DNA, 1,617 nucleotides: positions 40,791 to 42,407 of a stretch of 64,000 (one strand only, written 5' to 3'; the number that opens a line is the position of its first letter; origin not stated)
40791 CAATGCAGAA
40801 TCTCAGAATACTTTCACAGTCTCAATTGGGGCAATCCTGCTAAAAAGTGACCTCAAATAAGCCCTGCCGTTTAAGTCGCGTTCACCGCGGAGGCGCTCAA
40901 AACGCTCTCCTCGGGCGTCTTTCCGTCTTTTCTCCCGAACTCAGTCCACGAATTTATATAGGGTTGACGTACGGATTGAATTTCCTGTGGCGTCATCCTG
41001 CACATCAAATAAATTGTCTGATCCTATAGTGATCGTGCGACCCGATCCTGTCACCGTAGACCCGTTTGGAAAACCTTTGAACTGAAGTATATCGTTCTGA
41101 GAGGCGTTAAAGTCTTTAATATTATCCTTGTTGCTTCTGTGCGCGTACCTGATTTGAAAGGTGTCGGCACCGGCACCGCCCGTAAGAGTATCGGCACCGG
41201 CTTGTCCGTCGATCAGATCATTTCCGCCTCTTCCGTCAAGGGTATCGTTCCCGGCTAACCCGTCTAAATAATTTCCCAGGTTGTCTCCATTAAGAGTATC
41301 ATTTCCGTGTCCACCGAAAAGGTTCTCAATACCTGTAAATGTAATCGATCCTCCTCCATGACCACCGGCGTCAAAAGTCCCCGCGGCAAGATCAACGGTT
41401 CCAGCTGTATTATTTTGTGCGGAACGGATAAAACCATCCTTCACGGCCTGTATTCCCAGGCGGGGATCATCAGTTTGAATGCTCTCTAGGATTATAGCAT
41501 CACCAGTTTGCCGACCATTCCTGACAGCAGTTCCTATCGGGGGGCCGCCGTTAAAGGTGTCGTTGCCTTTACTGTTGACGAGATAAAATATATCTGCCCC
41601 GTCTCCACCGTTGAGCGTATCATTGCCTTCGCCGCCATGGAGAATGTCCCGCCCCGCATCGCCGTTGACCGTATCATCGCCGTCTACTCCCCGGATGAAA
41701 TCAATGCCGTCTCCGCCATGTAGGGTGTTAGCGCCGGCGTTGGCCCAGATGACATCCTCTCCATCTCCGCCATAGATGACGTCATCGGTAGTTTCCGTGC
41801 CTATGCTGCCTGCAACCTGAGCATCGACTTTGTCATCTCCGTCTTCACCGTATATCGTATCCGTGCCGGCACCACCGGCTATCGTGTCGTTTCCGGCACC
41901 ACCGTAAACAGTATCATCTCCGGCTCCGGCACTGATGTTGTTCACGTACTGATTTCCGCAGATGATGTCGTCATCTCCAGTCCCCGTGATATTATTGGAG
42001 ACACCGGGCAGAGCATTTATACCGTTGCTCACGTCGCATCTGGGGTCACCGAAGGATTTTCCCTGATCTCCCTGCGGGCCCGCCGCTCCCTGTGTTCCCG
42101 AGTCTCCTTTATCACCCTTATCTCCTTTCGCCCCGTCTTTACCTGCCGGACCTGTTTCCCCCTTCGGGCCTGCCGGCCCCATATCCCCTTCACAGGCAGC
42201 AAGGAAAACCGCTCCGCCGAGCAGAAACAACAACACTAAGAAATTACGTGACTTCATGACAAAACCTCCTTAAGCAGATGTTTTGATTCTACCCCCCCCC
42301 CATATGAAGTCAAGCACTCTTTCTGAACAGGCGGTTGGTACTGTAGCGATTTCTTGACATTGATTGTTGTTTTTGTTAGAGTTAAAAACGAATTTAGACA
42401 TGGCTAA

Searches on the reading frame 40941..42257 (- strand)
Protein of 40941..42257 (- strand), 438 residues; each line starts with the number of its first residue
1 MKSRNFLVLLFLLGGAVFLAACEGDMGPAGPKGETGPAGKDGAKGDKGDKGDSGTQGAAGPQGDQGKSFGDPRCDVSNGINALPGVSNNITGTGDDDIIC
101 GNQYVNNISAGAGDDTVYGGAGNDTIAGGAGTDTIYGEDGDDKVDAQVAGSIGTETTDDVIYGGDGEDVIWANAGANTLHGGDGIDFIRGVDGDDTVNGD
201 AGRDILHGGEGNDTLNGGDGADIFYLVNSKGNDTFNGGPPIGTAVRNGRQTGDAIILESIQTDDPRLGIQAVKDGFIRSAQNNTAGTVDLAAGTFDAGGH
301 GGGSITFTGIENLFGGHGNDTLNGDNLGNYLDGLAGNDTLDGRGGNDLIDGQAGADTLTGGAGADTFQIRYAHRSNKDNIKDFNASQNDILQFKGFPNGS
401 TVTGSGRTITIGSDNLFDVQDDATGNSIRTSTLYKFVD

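Call 12: search_protein_families(library=pfam, proteins=[window:40941-42257:-], max_evalue=0.01)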
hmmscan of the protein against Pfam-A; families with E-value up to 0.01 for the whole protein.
window:40941-42257:- (438 aa): 2 families
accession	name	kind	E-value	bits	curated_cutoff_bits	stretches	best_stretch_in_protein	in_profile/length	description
PF00353.25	HemolysinCabind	-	1.3e-38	131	23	5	190-223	2-35/36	RTX calcium-binding nonapeptide repeat (4 copies)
PF01391.23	Collagen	-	3e-07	30.5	27.2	1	24-67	7-50/60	Collagen triple helix repeat (20 copies)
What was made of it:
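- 40941..42257 (-): Paralog 2 gene, 438 aa. It has a lipoprotein signal (lipobox LAAC, Cys22), collagen Gly-X-Y repeats (residues about 24-67) and an RTX beta-roll body with a conserved C-terminal Y-x-F-V-D. Pfam PF00353 at E = 1.3e-38 and PF01391 at 30.5 bits against a 27.2-bit cut-off (call 12).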

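Call 15: find_encoding_contigs(protein=window:40941-42257:-, flank=3000, max_places=10)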
Protein window:40941-42257:- (438 aa): no gene with exactly this product is on record in the collection.

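Call 16: find_homologous_proteins(query=window:40941-42257:-, max_evalue=1e-10)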
Query window:40941-42257:- (438 aa): 4420 proteins with E <= 1e-10 among 8000 candidates; the best 120 are listed.
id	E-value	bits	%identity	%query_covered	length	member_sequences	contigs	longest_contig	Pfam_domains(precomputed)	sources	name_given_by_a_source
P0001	7.5e-254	861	92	97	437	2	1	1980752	PF01391.24,PF00353.26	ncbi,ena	-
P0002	2.1e-193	662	74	97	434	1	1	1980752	PF01391.24,PF00353.26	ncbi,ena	-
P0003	7.7e-171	587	67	100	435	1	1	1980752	PF01391.24,PF00353.26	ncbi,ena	-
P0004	4.2e-168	578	66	100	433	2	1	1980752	PF00353.26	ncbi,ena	-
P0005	3.8e-166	572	65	100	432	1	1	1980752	PF01391.24,PF00353.26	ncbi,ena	-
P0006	1.1e-157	544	62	100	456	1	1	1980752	PF01391.24,PF00353.26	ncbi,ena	-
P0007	2.2e-156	540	63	100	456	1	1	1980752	PF01391.24,PF00353.26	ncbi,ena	-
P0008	3.3e-152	526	61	100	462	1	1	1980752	PF01391.24,PF00353.26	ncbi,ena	-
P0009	1.2e-147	511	58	97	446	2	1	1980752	PF00353.26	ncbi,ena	-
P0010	3.1e-139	483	59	97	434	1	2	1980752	PF01391.24,PF00353.26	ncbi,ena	-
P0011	3.5e-112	394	58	83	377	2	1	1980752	PF00353.26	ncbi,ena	-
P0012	6.9e-104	367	66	65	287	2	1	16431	PF00353.26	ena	-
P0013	2.7e-87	312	42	74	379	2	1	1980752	PF01391.24,PF00353.26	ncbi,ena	-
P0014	5.0e-82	295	39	97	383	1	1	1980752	PF01391.24,PF00353.26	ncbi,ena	-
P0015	5.1e-79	285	43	100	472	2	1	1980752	PF01391.24,PF00353.26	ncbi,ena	-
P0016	2.3e-78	283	38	100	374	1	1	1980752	PF01391.24,PF00353.26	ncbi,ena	-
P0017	1.4e-74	270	42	100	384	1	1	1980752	PF01391.24,PF00353.26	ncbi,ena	-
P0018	2.9e-74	269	41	100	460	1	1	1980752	PF01391.24,PF00353.26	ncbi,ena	-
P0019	1.0e-72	264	43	100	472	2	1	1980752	PF01391.24,PF00353.26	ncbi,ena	-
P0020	3.2e-68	249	45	81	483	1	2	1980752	PF01391.24,PF00353.26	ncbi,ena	-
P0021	2.6e-67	246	40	100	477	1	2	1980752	PF01391.24,PF00353.26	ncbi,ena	-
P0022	2.4e-66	243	38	97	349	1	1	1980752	PF01391.24,PF00353.26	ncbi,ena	-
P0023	6.2e-66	242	40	100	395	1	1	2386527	PF01391.24,PF00353.26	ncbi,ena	-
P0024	8.5e-65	238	44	78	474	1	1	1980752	PF01391.24,PF08548.18,PF00353.26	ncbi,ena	-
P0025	2.1e-64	236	40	100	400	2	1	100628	PF00353.26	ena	-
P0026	4.7e-62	229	42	85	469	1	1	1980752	PF01391.24,PF08548.18,PF00353.26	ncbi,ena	-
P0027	4.3e-61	226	38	97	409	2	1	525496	PF01391.24,PF00353.26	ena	-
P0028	1.3e-60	224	36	100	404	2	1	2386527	PF01391.24,PF00353.26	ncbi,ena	-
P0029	1.5e-60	224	43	54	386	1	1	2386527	PF01391.24,PF00353.26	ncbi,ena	-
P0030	2.4e-59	220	38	100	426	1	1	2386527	PF01391.24,PF00353.26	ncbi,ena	-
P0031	5.2e-59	219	50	40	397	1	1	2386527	PF01391.24,PF00353.26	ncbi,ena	-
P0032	8.7e-59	218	36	96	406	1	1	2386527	PF01391.24,PF00353.26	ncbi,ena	-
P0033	9.6e-59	218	44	48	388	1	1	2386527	PF01391.24,PF00353.26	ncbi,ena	-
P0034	1.3e-58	217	39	51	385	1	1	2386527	PF01391.24,PF00353.26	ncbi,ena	-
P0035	2.9e-58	216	39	65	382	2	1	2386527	PF01391.24,PF00353.26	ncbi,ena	-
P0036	5.8e-58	215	38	100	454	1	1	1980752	PF00353.26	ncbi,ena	-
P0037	3.2e-57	213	39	84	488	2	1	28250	PF01391.24,PF08548.18,PF00353.26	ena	-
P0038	3.5e-57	213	36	97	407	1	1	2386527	PF01391.24,PF00353.26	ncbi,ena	-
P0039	1.6e-56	210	48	54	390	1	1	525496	PF01391.24,PF00353.26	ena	-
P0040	4.3e-56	209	39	84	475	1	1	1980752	PF00353.26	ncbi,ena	-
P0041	6.5e-56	209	38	93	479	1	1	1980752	PF00353.26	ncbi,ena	-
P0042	6.8e-56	208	38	51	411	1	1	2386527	PF01391.24,PF00353.26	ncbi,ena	-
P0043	8.7e-56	208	37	100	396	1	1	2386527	PF01391.24,PF00353.26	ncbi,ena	-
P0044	1.1e-54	204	41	55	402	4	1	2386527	PF01391.24,PF00353.26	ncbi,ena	-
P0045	2.1e-54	204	36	97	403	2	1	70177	PF00353.26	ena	-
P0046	2.2e-54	203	39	100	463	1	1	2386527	PF01391.24,PF00353.26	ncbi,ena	-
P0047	1.5e-53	201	40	54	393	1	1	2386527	PF01391.24,PF00353.26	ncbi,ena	-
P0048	1.0e-52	198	41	84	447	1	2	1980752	PF01391.24,PF00353.26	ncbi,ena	-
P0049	9.6e-52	195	61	38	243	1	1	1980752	PF01391.24,PF00353.26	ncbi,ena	-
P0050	1.6e-51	194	37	100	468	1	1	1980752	PF08548.18,PF00353.26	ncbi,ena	-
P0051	1.5e-50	191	43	51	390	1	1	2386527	PF01391.24,PF00353.26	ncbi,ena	-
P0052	2.3e-50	190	49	40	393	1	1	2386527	PF01391.24,PF00353.26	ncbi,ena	-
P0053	8.3e-50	188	41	54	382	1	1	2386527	PF01391.24,PF00353.26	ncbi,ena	-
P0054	2.2e-49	187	35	100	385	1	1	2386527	PF00353.26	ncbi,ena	-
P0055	4.0e-49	186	34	61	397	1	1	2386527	PF01391.24,PF00353.26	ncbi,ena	-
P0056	6.4e-49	185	38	66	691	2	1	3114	PF00353.26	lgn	-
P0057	2.5e-48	184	36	54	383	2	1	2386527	PF01391.24,PF00353.26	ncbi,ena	-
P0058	4.3e-48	183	39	54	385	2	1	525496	PF01391.24,PF00353.26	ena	-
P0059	1.0e-47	181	31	72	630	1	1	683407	PF00353.26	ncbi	-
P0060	1.6e-47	181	33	91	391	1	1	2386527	PF01391.24,PF00353.26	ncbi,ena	-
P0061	1.4e-46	178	35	65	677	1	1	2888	PF00353.26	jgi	-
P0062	2.6e-46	177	39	57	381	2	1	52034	PF01391.24,PF00353.26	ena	-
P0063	9.8e-45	172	35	74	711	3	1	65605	PF00353.26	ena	-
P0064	1.6e-44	171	36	67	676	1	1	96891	PF00353.26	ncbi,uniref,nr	ncbi:calcium-binding protein [Inquilinus sp. Marseille-Q2685]|uniref:beta strand repeat-containing p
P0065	4.1e-44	170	31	63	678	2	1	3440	PF00353.26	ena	-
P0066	5.7e-44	169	32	70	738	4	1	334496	PF00353.26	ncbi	ncbi:beta strand repeat-containing protein [Nostoc sp.]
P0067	4.9e-43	166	35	74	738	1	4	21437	PF00413.31,PF08548.18,PF10462.16,PF00353.26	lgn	-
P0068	1.2e-42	165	34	63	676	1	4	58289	PF08548.18,PF00353.26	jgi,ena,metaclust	metaclust:\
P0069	1.3e-42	165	32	69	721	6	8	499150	PF00353.26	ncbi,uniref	ncbi:MAG: calcium-binding protein [Tateyamaria sp.]|uniref:calcium-binding protein n=1 Tax=Tateyamar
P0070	1.5e-42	164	33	69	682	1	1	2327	PF00353.26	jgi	jgi:Ca2+-binding RTX toxin-like protein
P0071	1.7e-42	164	33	74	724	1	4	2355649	PF00353.26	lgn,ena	-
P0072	1.9e-42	164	46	42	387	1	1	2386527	PF00353.26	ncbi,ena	-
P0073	2.2e-42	164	35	67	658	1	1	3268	PF00353.26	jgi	jgi:Ca2+-binding RTX toxin-like protein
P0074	4.3e-42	163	34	64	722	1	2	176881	PF00353.26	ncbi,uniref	ncbi:hypothetical protein KXS07_09350 [Inquilinus limosus]|uniref:calcium-binding protein n=1 Tax=In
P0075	1.6e-41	161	34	64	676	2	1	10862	PF08548.18,PF00353.26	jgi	jgi:Ca2+-binding RTX toxin-like protein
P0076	2.0e-41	161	34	69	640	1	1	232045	PF00353.26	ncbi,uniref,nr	ncbi:calcium-binding protein [Xinfangfangia sp. D13-10-4-6]|uniref:calcium-binding protein n=1 Tax=P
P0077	8.9e-41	159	34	72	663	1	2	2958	PF00353.26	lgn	-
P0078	8.9e-41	159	36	64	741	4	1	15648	PF00353.26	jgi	-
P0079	1.5e-40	158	38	61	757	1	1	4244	PF00353.26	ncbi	-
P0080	2.7e-40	157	39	64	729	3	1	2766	PF06594.18,PF00353.26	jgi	jgi:Ca2+-binding RTX toxin-like protein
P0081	5.1e-40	156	35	65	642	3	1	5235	PF00353.26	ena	-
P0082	8.4e-40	155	37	76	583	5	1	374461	PF00353.26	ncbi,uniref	ncbi:calcium-binding protein [Paracoccus sp. NGMCC 1.201697]|uniref:Calcium-binding protein n=1 Tax=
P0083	1.1e-39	155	33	70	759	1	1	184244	PF00353.26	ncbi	-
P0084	1.2e-39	155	33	76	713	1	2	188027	PF00353.26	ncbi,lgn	-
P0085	1.2e-39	155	33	65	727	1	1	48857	PF00353.26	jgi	jgi:Ca2+-binding RTX toxin-like protein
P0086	1.4e-39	155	34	64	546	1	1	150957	PF00353.26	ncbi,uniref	ncbi:hypothetical protein KXR53_23105 [Inquilinus limosus]|uniref:calcium-binding protein n=1 Tax=In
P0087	1.5e-39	155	34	63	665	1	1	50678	PF00353.26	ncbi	ncbi:hypothetical protein CRX42_00600, partial [Pseudomonas jessenii]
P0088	1.8e-39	154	32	83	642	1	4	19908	PF00353.26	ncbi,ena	-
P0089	1.9e-39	154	35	76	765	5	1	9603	PF00413.31,PF08548.18,PF13688.13,PF00353.26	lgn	-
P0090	3.3e-39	153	33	70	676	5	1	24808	PF08548.18,PF00353.26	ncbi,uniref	ncbi:hypothetical protein AB4Z01_31185 [Inquilinus sp. YAF38]|uniref:M10 family metallopeptidase C-t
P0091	4.7e-39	153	34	62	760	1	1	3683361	PF08548.18,PF00353.26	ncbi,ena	-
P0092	6.7e-39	152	34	59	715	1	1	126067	PF00353.26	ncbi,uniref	ncbi:MAG: calcium-binding protein [Paracoccus sp. (in: a-proteobacteria)]|uniref:beta strand repeat-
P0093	1.3e-38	151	37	34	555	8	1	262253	PF08548.18,PF00353.26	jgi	jgi:Ca2+-binding RTX toxin-like protein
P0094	1.6e-38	151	36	64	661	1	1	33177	PF08548.18,PF00353.26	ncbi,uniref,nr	ncbi:hypothetical protein FFK22_032535 [Mycobacterium sp. KBS0706]|uniref:calcium-binding protein n=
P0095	1.6e-38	151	32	72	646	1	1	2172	PF00353.26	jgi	jgi:Ca2+-binding RTX toxin-like protein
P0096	2.5e-38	151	36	78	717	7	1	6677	PF00413.31,PF08548.18,PF00353.26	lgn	-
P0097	3.1e-38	150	35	64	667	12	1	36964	PF01839.30,PF08548.18,PF00353.26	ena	-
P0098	3.3e-38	150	43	32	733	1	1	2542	PF00353.26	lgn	-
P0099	3.4e-38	150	34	63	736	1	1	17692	PF06594.18,PF00353.26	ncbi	-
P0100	3.9e-38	150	33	69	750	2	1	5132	PF00353.26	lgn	-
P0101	4.5e-38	150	33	76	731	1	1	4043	PF00353.26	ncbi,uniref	ncbi:calcium-binding protein, partial [Inquilinus sp. YAF38]|uniref:calcium-binding protein n=1 Tax=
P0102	4.7e-38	150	32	70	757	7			PF06594.18,PF00353.26,PF08339.16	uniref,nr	uniref:calcium-binding protein n=1 Tax=Pseudomonas cannabina TaxID=86840 RepID=UPI00287BA4DC|nr:calc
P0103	5.9e-38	149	34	63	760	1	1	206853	PF00353.26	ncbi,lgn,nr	ncbi:MAG: type I secretion C-terminal target domain-containing protein [Alphaproteobacteria bacteriu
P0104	8.3e-38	149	36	73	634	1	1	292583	PF08548.18,PF00353.26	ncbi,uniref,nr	ncbi:calcium-binding protein [Phaeovulum sp.]|uniref:calcium-binding protein n=1 Tax=Phaeovulum sp. 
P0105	1.1e-37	148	34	66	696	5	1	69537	PF00353.26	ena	-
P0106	1.5e-37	148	29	67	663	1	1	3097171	PF00353.26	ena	-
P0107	1.5e-37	148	38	61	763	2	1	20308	PF00353.26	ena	-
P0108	1.9e-37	148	32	63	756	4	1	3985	PF00353.26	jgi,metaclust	metaclust:\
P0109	2.0e-37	148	34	66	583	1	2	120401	PF00353.26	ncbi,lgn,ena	-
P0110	2.1e-37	147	33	70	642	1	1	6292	PF00353.26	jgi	jgi:Ca2+-binding RTX toxin-like protein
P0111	4.9e-37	146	31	71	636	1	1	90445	PF00353.26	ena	-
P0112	7.5e-37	146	32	66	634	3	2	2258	PF00353.26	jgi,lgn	-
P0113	7.6e-37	146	40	41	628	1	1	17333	PF00353.26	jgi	jgi:Ca2+-binding RTX toxin-like protein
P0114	8.8e-37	145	30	60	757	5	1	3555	PF00353.26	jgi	jgi:Ca2+-binding RTX toxin-like protein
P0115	1.1e-36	145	34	73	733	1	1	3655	PF00353.26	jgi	jgi:Ca2+-binding RTX toxin-like protein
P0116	1.4e-36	145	32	80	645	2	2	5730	PF00353.26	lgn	-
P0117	1.5e-36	145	48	35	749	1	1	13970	PF00413.31,PF08548.18,PF00353.26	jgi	-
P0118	1.7e-36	145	33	49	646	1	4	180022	PF08548.18,PF00353.26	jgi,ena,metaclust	metaclust:\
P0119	2.1e-36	144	45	30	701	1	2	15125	PF00353.26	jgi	jgi:Ca2+-binding RTX toxin-like protein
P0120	3.8e-36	143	31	61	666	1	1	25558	PF00353.26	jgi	jgi:Ca2+-binding RTX toxin-like protein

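Call 17: find_encoding_contigs(protein=P0001, flank=3000, max_places=6)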
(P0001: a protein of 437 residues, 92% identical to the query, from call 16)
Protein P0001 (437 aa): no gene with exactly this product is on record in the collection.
